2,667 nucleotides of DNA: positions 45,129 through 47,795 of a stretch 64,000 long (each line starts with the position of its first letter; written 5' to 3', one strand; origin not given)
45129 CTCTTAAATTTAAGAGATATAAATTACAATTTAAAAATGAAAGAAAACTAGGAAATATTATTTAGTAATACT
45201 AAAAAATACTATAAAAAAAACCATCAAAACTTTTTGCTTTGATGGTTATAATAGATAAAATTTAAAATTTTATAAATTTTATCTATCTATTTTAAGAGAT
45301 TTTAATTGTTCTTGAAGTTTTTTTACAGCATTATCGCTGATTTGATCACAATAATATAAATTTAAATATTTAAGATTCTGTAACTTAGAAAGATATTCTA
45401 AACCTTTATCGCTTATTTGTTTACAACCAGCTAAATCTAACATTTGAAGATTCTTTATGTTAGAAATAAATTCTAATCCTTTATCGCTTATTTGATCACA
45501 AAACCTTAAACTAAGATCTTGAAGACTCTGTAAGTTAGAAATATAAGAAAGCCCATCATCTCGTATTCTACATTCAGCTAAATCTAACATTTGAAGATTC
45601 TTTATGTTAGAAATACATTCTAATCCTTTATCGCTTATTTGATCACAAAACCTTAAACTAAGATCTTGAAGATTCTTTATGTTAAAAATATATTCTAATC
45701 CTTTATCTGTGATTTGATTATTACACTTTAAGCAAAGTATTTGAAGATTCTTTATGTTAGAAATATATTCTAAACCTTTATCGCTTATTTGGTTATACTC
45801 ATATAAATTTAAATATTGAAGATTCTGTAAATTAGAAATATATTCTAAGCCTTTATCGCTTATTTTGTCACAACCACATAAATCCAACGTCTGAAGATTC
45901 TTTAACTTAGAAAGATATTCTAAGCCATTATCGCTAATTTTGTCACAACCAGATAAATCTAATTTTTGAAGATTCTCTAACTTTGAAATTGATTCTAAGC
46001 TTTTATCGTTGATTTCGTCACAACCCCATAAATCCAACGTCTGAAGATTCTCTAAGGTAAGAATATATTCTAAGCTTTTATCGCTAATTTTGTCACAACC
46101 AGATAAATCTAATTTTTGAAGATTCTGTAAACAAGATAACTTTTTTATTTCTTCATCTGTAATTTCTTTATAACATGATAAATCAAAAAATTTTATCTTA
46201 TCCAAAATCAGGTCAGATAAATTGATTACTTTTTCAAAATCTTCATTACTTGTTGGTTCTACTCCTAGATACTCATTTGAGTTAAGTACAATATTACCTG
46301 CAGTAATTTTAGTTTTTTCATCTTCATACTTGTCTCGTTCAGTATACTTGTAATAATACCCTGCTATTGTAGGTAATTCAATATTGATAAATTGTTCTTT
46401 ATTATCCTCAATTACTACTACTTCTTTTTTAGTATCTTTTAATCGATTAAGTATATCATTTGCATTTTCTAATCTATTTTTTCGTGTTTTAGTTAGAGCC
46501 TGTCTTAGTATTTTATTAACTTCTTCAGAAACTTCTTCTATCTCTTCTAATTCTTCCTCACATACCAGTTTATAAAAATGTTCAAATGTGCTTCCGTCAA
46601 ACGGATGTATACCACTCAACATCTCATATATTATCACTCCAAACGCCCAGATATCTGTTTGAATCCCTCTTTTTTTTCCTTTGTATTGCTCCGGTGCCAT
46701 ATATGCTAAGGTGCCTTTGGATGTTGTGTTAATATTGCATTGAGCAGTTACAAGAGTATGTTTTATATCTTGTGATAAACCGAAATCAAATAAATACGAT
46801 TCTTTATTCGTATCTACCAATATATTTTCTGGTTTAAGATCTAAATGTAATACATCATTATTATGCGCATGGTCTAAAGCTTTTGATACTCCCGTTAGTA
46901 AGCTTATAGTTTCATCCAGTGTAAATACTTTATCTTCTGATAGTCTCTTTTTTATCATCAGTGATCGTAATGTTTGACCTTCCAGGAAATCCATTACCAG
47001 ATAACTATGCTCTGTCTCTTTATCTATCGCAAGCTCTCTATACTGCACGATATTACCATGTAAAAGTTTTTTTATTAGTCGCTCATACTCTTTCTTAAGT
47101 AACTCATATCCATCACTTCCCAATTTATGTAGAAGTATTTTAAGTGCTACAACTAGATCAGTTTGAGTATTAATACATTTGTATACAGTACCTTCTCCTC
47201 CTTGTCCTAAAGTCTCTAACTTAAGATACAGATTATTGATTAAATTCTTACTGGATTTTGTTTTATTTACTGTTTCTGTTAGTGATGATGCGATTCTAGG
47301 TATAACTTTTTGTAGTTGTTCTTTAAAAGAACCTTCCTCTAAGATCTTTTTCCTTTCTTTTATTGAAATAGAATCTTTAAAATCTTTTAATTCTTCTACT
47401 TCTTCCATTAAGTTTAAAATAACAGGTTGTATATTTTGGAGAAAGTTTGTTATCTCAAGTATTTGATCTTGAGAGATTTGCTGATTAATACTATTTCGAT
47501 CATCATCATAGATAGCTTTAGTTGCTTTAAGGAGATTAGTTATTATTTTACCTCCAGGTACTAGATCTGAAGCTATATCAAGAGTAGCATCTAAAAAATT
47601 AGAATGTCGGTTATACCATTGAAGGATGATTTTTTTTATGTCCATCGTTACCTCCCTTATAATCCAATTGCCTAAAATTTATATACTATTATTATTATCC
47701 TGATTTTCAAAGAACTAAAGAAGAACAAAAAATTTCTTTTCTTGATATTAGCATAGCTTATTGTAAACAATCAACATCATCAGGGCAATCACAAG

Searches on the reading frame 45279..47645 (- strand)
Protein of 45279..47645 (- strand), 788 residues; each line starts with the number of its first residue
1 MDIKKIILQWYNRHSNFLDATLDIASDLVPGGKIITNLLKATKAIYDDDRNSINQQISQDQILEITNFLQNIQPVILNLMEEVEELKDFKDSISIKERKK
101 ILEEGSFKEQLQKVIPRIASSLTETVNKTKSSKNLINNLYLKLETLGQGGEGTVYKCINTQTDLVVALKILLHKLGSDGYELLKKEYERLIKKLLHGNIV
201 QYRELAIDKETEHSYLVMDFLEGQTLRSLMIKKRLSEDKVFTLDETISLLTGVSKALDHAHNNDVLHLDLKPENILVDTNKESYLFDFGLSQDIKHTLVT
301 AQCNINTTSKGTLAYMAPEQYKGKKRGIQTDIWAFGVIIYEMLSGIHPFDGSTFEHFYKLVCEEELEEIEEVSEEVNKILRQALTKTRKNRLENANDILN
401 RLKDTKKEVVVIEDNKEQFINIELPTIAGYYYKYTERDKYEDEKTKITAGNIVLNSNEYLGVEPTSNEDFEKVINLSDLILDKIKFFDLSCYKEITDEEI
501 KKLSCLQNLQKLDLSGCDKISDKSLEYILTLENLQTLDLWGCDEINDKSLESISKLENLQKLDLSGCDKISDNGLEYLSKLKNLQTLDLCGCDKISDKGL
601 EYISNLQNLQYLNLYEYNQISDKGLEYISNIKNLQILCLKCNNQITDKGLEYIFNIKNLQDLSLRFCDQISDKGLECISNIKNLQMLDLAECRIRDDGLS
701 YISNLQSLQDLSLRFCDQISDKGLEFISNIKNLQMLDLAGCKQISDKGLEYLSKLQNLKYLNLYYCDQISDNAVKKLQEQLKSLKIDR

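Call 6: search_protein_families(library=pfam, proteins=[window:45279-47645:-], max_evalue=0.01)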
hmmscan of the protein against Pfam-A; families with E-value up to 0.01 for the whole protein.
window:45279-47645:- (788 aa): 13 families
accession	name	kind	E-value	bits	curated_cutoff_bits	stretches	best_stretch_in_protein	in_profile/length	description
PF00069.31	Pkinase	-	9.7e-49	166.6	31.7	1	141-399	2-258/263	Protein kinase domain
PF13516.12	LRR_6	-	7.1e-37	123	23.4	1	557-579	3-24/24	Leucine Rich repeat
PF07714.23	PK_Tyr_Ser-Thr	-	3.9e-35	121.8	23.1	1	144-393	5-250/258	Protein tyrosine and serine/threonine kinase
PF12799.13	LRR_4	-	5.8e-27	93.5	27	8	558-597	2-38/44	Leucine Rich repeats (2 copies)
PF23598.1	LRR_14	-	3.4e-18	66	40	2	499-714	14-247/353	Leucine-rich repeat region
PF13855.12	LRR_8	-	5.7e-12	45.6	27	3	508-568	2-60/61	Leucine rich repeat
PF23247.1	LRR_RPS2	-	4.5e-09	36.9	27.9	1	542-692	12-159/160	Plant disease resistance protein RPS2-like, leucine-rich repeats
PF24758.1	LRR_At5g56370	-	1.8e-06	28.2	27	0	529-617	8-96/227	FBD-associated F-box protein At5g56370, LRR repeats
PF03109.22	ABC1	-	4e-06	26.6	22.9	1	209-301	138-224/244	ABC1 atypical kinase-like domain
PF19729.6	LRR_FBXL18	-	8.6e-06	24.9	27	0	557-633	10-91/591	F-box/LRR-repeat protein 18, LRR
PF00560.39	LRR_1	-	0.00015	21.7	20.6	0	683-705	1-23/23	Leucine Rich Repeat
PF23952.1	LRR_EndoS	-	0.0004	21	27.9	0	686-764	27-109/116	Endo-beta-N-acetylglucosaminidase EndoS LRR domain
PF14531.12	Kinase-like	-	0.00074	19.3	25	1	255-391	156-289/289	Kinase-like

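Call 9: search_protein_families(library=padloc, proteins=[window:45279-47645:-], max_evalue=0.01)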
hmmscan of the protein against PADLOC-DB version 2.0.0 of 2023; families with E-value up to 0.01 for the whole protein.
window:45279-47645:- (788 aa): 33 families (the best 25 are shown)
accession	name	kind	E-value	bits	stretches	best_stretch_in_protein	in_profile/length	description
PDLC04138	mad6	-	4.1e-64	215.6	1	107-558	23-456/659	mads_6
PDLC04042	PD-T4-6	-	3.9e-54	182.3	1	133-410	4-277/292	-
PDLC04060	PD-T4-6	-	6.1e-51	171.8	1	134-421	4-285/486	-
PDLC04047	PD-T4-6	-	3.2e-49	165.8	1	133-407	5-274/327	-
PDLC04053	PD-T4-6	-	4.4e-49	165.6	1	140-412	11-278/311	-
PDLC04043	PD-T4-6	-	1.8e-42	144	1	140-403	17-275/452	-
PDLC04057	PD-T4-6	-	1.2e-41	141.2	1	135-421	5-286/443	-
PDLC04054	PD-T4-6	-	1.5e-41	141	1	136-407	9-275/347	-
PDLC04061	PD-T4-6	-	8.6e-41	139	1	135-408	13-286/510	-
PDLC04048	PD-T4-6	-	7.5e-40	135.4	1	135-406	7-273/354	-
PDLC04039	PD-T4-6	-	9.6e-39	131.6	1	144-407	20-277/458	-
PDLC04041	PD-T4-6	-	2e-36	124.2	1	144-405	34-293/443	-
PDLC04064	PD-T4-6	-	5.1e-35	119.1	1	140-398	22-273/369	-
PDLC04044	PD-T4-6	-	2.8e-34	116.9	1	129-418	23-305/372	-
PDLC03920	MkoA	-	4.2e-32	109.4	1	144-422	13-294/1112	-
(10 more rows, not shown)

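Call 10: search_protein_families(library=ncbifam, proteins=[window:45279-47645:-], max_evalue=0.01)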
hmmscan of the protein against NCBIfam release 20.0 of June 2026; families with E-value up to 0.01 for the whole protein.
window:45279-47645:- (788 aa): 21 families
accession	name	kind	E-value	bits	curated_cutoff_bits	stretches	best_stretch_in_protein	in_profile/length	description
NF033483.0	PknB_PASTA_kin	equivalog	1.1e-49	169.9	450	1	134-409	3-272/563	Stk1 family PASTA domain-containing Ser/Thr kinase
NF047741.1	antiphage_MADS6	equivalog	1.7e-44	152.3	460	2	235-407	289-462/612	methylation-associated defense system protein kinase MAD6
NF052427.1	StpK7MSMEG_1200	equivalog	9.4e-35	120.1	900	1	144-356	13-216/601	serine/threonine protein kinase StpK7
NF009651.0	PRK13184.1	equivalog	1.8e-26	92.4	839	1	143-382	7-263/932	serine/threonine-protein kinase PknD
TIGR03903.1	TOMM_kin_cyc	equivalog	3.1e-26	91.6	705.75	1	165-406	5-248/1267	TOMM system kinase/cyclase fusion protein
NF038150.1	lanthi_synth_IV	equivalog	1.7e-22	79.6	650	1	128-408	179-459/851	class IV lanthionine synthetase LanL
NF033442.0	BREX_PglW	equivalog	2e-22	78.8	990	2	184-411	258-492/1391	BREX system serine/threonine kinase PglW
NF038151.1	lanthi_synth_III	equivalog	7.3e-19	67.6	575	1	138-391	220-474/833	class III lanthionine synthetase LanKC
NF033189.1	internalin_A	exception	1.2e-10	40.3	1600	2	603-774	87-245/799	class 1 internalin InlA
NF053615.1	SerThrKinAfsKStmc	equivalog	2.9e-09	36.1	1300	1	249-385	117-248/809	protein serine/threonine kinase AfsK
NF041351.1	XopL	equivalog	1.4e-08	33.9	500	2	504-596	173-261/497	type III secretion system leucine-rich repeat domain-containing effector XopL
TIGR03724.2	arch_bud32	equivalog_domain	1.7e-07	30.9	125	1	209-295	63-135/193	KEOPS complex kinase/ATPase Bud32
NF041400.1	XopAE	equivalog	2.7e-07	29.9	600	1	581-694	88-197/478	type III secretion system effector XopAE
NF058632.1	SerThrKinPrkT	equivalog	1.2e-06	27.8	280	1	138-280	21-153/322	serine/threonine protein kinase PrkT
NF033186.1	internalin_K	exception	1.5e-06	27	1100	1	605-758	70-214/604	class 1 internalin InlK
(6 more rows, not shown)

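Call 34: predict_structure(protein=window:45279-47645:-)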
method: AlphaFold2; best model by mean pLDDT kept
length: 788 residues; sequences in the alignment: 1
mean_pLDDT: 52.9   pTM: 0.47
mean pLDDT of the five models: 52.9, 49.7, 48.5, 48.4, 47.9
residues with pLDDT >= 90: 92; 70-90: 181; 50-70: 48; < 50: 467
segments of 3 or more residues with pLDDT < 50: 1-461, 475-480
pLDDT, mean of each block of 10 residues (from residue 1): 37 40 37 40 39 34 39 40 40 40 41 37 36 35 31 29 31 33 36 29 25 28 29 30 33 32 27 25 29 29 27 24 29 31 32 35 34 36 33 34 32 25 29 29 28 36 54 49 61 69 70 76 79 84 79 89 83 92 91 84 94 80 93 91 77 89 83 85 89 82 88 80 92 89 85 89 77 82 78
secondary structure, 60 per line:
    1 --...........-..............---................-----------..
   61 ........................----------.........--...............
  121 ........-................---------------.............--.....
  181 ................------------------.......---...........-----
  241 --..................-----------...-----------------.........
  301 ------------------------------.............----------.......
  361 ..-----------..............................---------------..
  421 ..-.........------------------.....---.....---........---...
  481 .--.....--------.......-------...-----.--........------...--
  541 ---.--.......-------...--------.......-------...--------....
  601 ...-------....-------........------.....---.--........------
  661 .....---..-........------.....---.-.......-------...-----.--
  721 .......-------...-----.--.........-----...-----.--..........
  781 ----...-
elements in order (helices of 4 or more, strands of 3 or more residues): H3-13 H15-28 H32-47 H59-84 H95-103 H106-128 H130-145 H161-173 H176-196 H215-221 H225-235 H243-260 H292-300 H331-343 H354-362 H374-403 E419-422 H424-432 E451-455 E459-463 H467-474 H478-481 E484-488 H497-503 E511-513 H522-529 E536-538 H547-553 E561-563 H572-578 E586-588 H597-603 E611-614 H622-629 E636-640 H647-654 E661-665 H672-679 E686-690 H696-702 E710-712 H721-727 E735-737 H746-754 E760-762 H771-780 E785-787

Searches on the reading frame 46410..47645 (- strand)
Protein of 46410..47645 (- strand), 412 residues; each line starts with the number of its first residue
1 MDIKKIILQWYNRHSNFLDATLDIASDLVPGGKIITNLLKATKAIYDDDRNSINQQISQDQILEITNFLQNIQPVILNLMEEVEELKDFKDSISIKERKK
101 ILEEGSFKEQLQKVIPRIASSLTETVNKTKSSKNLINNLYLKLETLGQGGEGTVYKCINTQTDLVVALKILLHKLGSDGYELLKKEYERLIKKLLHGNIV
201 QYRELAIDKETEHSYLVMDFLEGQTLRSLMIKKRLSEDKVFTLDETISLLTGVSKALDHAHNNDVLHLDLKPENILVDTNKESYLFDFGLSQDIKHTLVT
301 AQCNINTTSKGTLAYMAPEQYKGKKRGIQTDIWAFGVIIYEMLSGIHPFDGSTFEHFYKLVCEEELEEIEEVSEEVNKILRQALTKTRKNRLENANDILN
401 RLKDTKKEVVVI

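Call 40: search_solved_structures(query=A5, max_evalue=1e-20)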
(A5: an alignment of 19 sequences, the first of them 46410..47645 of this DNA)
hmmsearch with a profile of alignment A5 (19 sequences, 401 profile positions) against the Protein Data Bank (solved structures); distinct sequences matched with E-value up to 1e-20: 1801 (the best 60 are shown).
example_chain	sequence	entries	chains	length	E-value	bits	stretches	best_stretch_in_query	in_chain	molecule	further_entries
9ymt_A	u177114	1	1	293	2.3e-56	194.8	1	130-396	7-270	Serine/Threonine Kinase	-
4eqm_A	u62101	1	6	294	2.3e-56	194.7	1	130-396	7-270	Protein kinase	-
3f61_A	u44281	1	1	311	2.6e-53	184.7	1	129-396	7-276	Serine/threonine-protein kinase pknB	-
6i2p_A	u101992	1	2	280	4e-53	184.1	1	131-395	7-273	Serine/threonine-protein kinase PknB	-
3ori_A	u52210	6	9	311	5.1e-53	183.7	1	129-396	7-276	Serine/threonine protein kinase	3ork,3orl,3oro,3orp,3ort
1o6y_A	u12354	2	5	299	5.8e-53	183.5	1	129-395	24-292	SERINE/THREONINE-PROTEIN KINASE PKNB | Probable serine/threonine-protein kinase pknB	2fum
3f69_A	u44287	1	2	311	6.3e-53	183.4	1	129-396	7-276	Serine/threonine-protein kinase pknB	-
5u94_A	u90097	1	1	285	7.7e-53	183.1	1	130-395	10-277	Serine/threonine-protein kinase PknB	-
6b2p_A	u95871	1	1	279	9.2e-53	182.9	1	131-395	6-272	Serine/threonine-protein kinase PknB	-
1mru_A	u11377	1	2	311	9.3e-53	182.9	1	129-396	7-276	Probable serine/threonine-protein kinase pknB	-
3orm_A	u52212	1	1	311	1.8e-52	181.9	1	129-396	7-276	Serine/threonine protein kinase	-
9ruj_A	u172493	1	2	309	5.2e-52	180.4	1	129-397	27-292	Serine/threonine-protein kinase StkP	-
9ruk_A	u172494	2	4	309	6.8e-52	180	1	129-397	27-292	Serine/threonine-protein kinase StkP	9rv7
9ru3_A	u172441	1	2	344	1.9e-51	178.5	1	130-397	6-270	Serine/threonine-protein kinase StkP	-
9tmq_A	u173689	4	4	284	2.1e-48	168.5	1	131-387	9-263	Serine/threonine-protein kinase PknA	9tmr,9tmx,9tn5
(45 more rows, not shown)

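Call 50: predict_structure(alignment_id=A5)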
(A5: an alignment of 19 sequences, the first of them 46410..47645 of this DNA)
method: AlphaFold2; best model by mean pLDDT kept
length: 412 residues; sequences in the alignment: 19
mean_pLDDT: 86.7   pTM: 0.78
mean pLDDT of the five models: 86.7, 86.4, 85.4, 85.2, 83.6
residues with pLDDT >= 90: 247; 70-90: 121; 50-70: 28; < 50: 16
segments of 3 or more residues with pLDDT < 50: 51-54, 303-310, 409-412
pLDDT, mean of each block of 10 residues (from residue 1): 81 93 91 87 71 60 90 94 93 93 94 94 88 83 81 87 90 76 86 93 89 89 92 89 97 97 90 93 82 57 46 85 91 97 94 91 95 96 95 96 77 38
secondary structure, 60 per line:
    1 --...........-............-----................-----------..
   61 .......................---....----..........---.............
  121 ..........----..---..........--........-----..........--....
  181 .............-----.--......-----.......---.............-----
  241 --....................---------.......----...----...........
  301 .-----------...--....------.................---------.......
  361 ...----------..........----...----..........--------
elements in order: H3-13 H15-26 H32-47 H59-83 H87-90 H95-104 H108-130 E140-149 E152-159 E165-174 H177-193 E202-207 E213-219 E223-225 H226-235 H243-262 E275-278 E283-285 H290-301 H318-321 H328-344 H354-363 H374-383 H395-404

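Call 56: fold_search(model_id=the predicted structure, library=pdb)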
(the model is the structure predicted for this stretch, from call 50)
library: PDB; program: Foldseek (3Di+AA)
matches with E <= 10: 2000; with E <= 0.001: 2000
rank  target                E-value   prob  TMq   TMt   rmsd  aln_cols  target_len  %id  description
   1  6i2p_A                2.6e-16  1.00  0.53  0.78   5.6       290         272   22  Crystal structure of the Mycobacterium tuberculosis PknB kinase domain (L33E mutant) in complex with its substrate Gar (released 2019-05-22)
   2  9ymt                  2.8e-16  1.00  0.54  0.80   3.4       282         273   28  Staphylococcus aureus serine/threonine kinase Stk1 with inhibitor GW779439X (released 2026-03-11)
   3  6i2p_B                3.4e-16  1.00  0.53  0.80   5.8       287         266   23  Crystal structure of the Mycobacterium tuberculosis PknB kinase domain (L33E mutant) in complex with its substrate Gar (released 2019-05-22)
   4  1o6y                  4.7e-16  1.00  0.55  0.85   3.7       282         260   23  Catalytic domain of PknB kinase from Mycobacterium tuberculosis (released 2003-01-30)
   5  4x3f_A                8.0e-16  1.00  0.56  0.81   2.8       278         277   22  Crystal structure of the intracellular domain of the M. tuberculosis Ser/Thr kinase PknA (released 2015-01-21)
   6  4eqm_D                9.2e-16  1.00  0.55  0.83   3.0       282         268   26  Structural analysis of Staphylococcus aureus serine/threonine kinase PknB (released 2012-06-27)
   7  4x3f_C                1.1e-15  1.00  0.56  0.81   2.9       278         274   22  Crystal structure of the intracellular domain of the M. tuberculosis Ser/Thr kinase PknA (released 2015-01-21)
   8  2fum_C                1.1e-15  1.00  0.55  0.86   2.9       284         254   22  Catalytic domain of protein kinase PknB from Mycobacterium tuberculosis in complex with mitoxantrone (released 2006-08-01)
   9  5u94                  1.1e-15  1.00  0.55  0.85   3.7       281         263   24  Crystal structure of the Mycobacterium tuberculosis PASTA kinase PknB in complex with the potential theraputic kinase in (released 2017-12-20)
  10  6b2p                  1.2e-15  1.00  0.55  0.87   2.7       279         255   23  Dual Inhibition of the Essential Protein Kinases A and B in Mycobacterium tuberculosis (released 2018-02-14)
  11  4x3f_B                1.5e-15  1.00  0.56  0.80   3.0       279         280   22  Crystal structure of the intracellular domain of the M. tuberculosis Ser/Thr kinase PknA (released 2015-01-21)
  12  3oro                  1.6e-15  1.00  0.52  0.77   5.0       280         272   24  Mycobacterium tuberculosis PknB kinase domain L33D mutant (crystal form 4) (released 2010-12-15)
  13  4eqm_A                1.7e-15  1.00  0.51  0.76   3.8       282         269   28  Structural analysis of Staphylococcus aureus serine/threonine kinase PknB (released 2012-06-27)
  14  2w5b                  1.7e-15  1.00  0.52  0.76   4.7       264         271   27  Human Nek2 kinase ATPgammaS-bound (released 2008-12-23)
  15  1mru_A                3.2e-15  1.00  0.55  0.82   4.0       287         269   23  Intracellular Ser/Thr protein kinase domain of Mycobacterium tuberculosis PknB. (released 2003-02-11)
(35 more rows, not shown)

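Call 94: fold_search(model_id=the predicted structure, library=viral)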
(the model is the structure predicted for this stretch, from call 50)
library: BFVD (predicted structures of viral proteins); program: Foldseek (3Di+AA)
matches with E <= 10: 680; with E <= 0.001: 334
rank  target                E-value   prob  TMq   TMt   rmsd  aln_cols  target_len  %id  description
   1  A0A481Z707            1.1e-14  1.00  0.52  0.72   6.5       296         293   25  Putative serine/threonine protein kinase [Pithovirus LCPAC302]
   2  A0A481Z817            8.8e-14  1.00  0.53  0.59   4.5       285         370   27  Putative serine/threonine protein kinase [Pithovirus LCPAC202]
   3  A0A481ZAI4            1.1e-13  1.00  0.52  0.76   6.3       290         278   26  Putative serine/threonine protein kinase [Pithovirus LCPAC302]
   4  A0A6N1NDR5            1.1e-13  1.00  0.54  0.37   5.2       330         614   24  Putative serine threonine-protein kinase [Tupanvirus deep ocean]
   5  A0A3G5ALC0            1.6e-13  1.00  0.55  0.52   5.7       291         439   25  Protein kinase domain-containing protein [Sylvanvirus sp.]
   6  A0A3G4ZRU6            4.4e-13  1.00  0.51  0.56  12.4       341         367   21  STE/STE20/FRAY protein kinase [Terrestrivirus sp.]
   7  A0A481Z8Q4            5.1e-13  1.00  0.52  0.43   4.3       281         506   25  Putative serine/threonine protein kinase [Pithovirus LCPAC304]
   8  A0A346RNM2            5.8e-13  1.00  0.50  0.73  10.5       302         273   22  Protein kinase 1 [Cryptophlebia peltastica nucleopolyhedrovirus]
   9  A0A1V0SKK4            8.9e-13  1.00  0.47  0.50  20.4       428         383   18  Eukaryotic translation initiation factor 2-alpha kinase 1 [Klosneuvirus KNV1]
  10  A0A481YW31            9.8e-13  1.00  0.51  0.73   4.4       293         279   24  Putative serine/threonine protein kinase [Marseillevirus LCMAC201]
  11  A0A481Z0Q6            1.0e-12  1.00  0.52  0.43   6.3       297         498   22  Serine/threonine protein kinase [Mimivirus LCMiAC01]
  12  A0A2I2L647            1.1e-12  1.00  0.52  0.45   4.2       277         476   26  Cyclin-dependent kinase [Orpheovirus IHUMI-LCC2]
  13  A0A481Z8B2            1.1e-12  1.00  0.52  0.59   4.5       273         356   23  Putative serine/threonine protein kinase [Pithovirus LCPAC202]
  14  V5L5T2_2              1.2e-12  1.00  0.55  0.29   5.9       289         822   23  (no name in the UniProt tables at hand)
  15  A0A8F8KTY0            1.6e-12  1.00  0.51  0.42   6.3       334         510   22  Serine/threonine kinase [Clandestinovirus]
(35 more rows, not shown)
